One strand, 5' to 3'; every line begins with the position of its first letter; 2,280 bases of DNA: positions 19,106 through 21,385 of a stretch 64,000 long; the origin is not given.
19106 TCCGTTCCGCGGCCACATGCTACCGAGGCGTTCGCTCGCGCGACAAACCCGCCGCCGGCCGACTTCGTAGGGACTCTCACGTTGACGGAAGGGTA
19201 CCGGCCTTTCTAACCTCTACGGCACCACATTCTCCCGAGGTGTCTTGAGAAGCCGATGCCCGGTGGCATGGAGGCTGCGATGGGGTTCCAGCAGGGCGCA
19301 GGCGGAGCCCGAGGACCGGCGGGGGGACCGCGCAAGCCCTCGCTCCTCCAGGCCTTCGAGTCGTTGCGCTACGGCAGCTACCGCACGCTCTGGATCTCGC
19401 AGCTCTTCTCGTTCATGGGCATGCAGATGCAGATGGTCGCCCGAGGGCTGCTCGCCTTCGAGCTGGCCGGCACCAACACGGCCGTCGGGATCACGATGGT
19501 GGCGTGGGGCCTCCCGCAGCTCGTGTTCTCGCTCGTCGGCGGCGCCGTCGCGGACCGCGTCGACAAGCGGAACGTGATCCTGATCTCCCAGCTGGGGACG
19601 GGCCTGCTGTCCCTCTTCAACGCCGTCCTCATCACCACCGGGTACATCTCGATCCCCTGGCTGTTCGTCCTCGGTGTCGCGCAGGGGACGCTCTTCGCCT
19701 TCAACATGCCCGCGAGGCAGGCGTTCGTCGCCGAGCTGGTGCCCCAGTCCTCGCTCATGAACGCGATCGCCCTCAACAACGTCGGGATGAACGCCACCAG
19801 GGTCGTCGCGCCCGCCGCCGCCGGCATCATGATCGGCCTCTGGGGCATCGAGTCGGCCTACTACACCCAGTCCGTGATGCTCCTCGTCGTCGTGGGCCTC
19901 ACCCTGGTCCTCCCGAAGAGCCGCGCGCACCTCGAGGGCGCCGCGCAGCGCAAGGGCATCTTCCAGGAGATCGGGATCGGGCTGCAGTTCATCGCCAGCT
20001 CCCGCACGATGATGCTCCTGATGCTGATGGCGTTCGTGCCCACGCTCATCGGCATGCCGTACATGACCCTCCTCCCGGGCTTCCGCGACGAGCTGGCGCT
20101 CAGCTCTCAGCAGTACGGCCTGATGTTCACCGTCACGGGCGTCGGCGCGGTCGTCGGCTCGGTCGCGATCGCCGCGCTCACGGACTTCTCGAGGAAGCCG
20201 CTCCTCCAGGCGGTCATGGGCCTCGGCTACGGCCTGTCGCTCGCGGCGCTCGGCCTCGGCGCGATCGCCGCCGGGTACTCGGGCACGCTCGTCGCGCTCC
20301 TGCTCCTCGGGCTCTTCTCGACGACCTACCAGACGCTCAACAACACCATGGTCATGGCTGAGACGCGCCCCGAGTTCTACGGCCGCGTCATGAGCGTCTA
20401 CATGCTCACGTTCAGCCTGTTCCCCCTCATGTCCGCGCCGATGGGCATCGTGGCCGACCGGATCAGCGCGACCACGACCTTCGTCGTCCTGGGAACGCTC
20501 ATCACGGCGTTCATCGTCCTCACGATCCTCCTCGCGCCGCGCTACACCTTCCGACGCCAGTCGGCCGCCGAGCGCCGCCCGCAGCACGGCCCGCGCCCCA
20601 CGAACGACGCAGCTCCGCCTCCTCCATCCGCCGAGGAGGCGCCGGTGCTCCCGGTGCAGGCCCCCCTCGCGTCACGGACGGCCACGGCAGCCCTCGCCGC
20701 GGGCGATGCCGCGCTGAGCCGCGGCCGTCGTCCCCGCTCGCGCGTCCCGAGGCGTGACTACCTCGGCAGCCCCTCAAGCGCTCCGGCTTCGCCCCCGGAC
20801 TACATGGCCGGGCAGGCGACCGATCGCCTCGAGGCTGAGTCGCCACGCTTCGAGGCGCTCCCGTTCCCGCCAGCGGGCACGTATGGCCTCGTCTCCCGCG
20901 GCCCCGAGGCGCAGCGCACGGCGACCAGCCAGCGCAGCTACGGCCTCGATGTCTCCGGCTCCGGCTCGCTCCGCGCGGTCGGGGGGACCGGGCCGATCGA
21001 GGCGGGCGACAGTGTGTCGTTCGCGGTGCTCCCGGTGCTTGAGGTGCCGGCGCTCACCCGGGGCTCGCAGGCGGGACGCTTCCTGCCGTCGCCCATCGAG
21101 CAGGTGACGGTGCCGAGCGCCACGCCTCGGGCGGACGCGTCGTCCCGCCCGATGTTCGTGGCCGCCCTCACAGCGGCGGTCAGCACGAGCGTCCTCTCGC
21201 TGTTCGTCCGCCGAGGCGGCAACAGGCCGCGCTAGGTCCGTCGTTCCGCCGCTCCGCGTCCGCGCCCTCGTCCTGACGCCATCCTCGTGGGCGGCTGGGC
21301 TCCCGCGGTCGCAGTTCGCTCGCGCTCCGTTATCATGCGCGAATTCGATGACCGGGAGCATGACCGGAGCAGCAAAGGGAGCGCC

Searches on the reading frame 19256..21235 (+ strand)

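Call 58: search_protein_families(library=pfam, proteins=[window:19256-21235:+], max_evalue=0.00001)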
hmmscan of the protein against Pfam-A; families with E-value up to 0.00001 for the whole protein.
window:19256-21235:+ (659 aa): 2 families
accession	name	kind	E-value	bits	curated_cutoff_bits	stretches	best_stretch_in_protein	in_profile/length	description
PF07690.21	MFS_1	-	2.7e-48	165.1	33.4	2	45-388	1-341/347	Major Facilitator Superfamily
PF05977.19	MFS_3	-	2e-45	155.7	27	1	33-426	3-393/524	Transmembrane secretion effector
